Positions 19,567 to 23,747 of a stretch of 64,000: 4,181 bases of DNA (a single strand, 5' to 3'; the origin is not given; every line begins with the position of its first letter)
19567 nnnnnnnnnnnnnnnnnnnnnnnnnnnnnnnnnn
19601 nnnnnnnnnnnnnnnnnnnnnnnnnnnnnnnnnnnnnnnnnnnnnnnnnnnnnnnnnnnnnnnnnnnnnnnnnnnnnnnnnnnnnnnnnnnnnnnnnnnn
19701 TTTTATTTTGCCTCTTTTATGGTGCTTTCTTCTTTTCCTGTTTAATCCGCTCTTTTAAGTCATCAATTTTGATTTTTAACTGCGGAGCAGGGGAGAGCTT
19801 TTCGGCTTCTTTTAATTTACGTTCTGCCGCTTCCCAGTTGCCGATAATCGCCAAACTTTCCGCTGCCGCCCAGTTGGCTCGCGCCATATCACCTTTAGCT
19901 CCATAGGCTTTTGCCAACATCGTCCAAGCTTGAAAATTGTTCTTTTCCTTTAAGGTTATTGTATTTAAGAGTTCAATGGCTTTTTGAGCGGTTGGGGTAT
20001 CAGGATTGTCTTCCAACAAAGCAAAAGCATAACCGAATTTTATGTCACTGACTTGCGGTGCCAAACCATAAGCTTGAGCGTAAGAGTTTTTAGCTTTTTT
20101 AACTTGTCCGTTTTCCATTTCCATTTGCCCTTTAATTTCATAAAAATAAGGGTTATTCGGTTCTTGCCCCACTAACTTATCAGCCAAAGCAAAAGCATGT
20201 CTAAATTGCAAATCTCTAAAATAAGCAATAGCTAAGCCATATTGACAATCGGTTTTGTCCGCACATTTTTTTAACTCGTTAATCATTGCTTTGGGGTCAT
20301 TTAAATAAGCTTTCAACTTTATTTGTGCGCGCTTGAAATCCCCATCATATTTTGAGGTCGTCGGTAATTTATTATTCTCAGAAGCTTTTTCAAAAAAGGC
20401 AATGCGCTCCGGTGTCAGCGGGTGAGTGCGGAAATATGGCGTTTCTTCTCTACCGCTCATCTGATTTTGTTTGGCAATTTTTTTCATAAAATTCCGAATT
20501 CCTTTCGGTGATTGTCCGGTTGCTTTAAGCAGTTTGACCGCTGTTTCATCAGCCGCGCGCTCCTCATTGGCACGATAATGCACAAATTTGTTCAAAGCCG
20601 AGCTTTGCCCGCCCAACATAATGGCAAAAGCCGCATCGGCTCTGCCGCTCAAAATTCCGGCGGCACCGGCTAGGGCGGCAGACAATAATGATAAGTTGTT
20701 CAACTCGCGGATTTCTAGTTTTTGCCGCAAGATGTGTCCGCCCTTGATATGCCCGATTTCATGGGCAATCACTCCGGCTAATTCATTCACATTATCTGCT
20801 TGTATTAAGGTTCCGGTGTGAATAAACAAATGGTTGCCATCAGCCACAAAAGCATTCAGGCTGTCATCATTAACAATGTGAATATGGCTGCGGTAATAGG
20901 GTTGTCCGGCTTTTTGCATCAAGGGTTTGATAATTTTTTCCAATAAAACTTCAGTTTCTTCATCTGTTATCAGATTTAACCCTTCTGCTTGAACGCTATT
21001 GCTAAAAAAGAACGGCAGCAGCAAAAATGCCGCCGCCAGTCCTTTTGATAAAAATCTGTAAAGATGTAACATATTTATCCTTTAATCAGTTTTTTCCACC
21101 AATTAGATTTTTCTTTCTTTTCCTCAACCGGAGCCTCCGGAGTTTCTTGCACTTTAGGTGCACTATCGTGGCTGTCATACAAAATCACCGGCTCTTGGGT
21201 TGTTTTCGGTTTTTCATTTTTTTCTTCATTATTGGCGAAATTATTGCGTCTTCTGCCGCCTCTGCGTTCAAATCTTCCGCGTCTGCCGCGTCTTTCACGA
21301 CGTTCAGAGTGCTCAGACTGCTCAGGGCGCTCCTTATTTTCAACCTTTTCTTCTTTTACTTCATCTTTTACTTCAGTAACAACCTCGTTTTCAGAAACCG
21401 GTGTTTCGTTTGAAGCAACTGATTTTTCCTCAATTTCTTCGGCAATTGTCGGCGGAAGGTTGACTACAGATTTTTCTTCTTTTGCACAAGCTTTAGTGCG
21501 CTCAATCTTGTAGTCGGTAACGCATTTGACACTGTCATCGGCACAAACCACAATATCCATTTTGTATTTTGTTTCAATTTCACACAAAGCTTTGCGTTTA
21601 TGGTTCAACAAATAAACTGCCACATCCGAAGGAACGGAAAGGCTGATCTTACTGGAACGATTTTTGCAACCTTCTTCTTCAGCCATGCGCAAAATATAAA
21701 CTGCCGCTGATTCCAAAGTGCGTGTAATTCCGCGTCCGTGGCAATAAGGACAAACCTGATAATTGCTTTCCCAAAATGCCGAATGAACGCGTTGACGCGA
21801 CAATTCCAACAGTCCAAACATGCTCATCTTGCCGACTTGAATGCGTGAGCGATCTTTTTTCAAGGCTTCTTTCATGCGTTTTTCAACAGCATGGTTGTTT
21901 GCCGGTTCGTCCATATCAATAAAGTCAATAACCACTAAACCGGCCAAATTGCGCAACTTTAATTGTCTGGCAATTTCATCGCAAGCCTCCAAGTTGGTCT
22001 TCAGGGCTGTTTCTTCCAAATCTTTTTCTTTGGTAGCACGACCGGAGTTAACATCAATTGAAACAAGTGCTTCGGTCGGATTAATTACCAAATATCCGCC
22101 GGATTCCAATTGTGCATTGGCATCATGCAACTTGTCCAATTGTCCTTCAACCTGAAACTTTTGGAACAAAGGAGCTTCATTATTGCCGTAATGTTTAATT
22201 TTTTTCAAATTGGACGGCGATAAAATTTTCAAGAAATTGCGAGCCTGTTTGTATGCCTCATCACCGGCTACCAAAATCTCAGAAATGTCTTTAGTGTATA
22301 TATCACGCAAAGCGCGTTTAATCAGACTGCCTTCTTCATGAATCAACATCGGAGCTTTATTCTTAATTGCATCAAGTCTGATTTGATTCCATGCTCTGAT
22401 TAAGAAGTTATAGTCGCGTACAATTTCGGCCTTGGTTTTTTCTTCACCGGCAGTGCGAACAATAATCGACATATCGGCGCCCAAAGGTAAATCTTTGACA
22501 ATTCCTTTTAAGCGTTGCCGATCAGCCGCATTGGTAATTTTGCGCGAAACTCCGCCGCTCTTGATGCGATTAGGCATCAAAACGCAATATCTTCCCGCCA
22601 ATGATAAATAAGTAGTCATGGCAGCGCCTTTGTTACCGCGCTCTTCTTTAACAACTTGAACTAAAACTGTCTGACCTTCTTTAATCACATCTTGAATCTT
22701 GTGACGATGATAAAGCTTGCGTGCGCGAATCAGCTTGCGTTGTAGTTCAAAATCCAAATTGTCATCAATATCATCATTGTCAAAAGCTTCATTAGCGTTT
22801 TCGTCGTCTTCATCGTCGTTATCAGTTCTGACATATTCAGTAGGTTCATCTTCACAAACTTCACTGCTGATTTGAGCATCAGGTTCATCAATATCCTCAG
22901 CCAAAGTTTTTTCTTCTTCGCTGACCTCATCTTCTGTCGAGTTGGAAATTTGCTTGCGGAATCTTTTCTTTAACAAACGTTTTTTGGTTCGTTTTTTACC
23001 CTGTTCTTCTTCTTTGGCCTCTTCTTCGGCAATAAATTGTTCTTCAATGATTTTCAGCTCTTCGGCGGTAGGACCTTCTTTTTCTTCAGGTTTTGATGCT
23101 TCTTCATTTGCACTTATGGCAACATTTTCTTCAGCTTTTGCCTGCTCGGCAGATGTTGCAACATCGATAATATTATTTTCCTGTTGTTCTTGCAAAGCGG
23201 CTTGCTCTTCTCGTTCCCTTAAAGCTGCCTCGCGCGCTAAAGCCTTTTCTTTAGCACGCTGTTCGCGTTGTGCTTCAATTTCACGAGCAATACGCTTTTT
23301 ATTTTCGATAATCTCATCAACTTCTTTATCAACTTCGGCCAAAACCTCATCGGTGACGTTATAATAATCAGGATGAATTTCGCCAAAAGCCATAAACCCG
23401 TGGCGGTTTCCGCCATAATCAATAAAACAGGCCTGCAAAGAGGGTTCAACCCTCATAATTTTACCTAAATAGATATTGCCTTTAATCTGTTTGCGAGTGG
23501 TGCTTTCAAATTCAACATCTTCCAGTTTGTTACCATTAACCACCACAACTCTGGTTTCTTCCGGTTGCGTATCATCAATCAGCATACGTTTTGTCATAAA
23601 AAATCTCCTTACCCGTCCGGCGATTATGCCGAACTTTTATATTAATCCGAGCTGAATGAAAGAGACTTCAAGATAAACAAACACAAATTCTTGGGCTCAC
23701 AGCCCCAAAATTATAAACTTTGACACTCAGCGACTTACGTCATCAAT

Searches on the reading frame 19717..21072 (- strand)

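Call 97: search_protein_families(library=pfam, proteins=[window:19717-21072:-], max_evalue=0.001)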
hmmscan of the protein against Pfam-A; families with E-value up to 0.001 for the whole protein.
window:19717-21072:- (451 aa): 7 families
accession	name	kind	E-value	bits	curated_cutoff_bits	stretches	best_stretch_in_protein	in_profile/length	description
PF01435.24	Peptidase_M48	-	1.1e-26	94.3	20.3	1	44-228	7-183/186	Peptidase family M48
PF23914.1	TPR_CcmH_CycH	-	9.5e-13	48.7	42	1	294-400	37-141/158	Cytochrome c-type biogenesis protein H TPR domain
PF14559.12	TPR_19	-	4.5e-07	30.5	25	1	319-388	2-67/68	Tetratricopeptide repeat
PF13428.12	TPR_14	-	5.4e-07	30.1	23.5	0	276-316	3-43/44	Tetratricopeptide repeat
PF13431.12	TPR_17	-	8.7e-05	22.9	24.4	0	375-399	8-32/34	Tetratricopeptide repeat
PF07719.23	TPR_2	-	0.00022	21.6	27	0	397-428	1-32/34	Tetratricopeptide repeat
PF13429.12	TPR_15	-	0.00098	19.1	26.2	0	306-399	144-233/280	Tetratricopeptide repeat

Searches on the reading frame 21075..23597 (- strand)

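Call 97: search_protein_families(library=pfam, proteins=[window:21075-23597:-], max_evalue=0.001)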
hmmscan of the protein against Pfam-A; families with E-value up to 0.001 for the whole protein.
window:21075-23597:- (840 aa): 3 families
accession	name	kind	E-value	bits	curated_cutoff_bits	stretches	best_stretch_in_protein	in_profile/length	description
PF10150.14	RNase_E_G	-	5.1e-97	325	25.5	1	332-604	1-270/270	Ribonuclease E/G family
PF20833.2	RNase_E_G_Thio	-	3.9e-25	88.2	26.8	1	615-700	1-85/86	RNase E/G, Thioredoxin-like domain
PF00575.29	S1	-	3.8e-06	27.6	22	0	37-104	2-70/74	S1 RNA binding domain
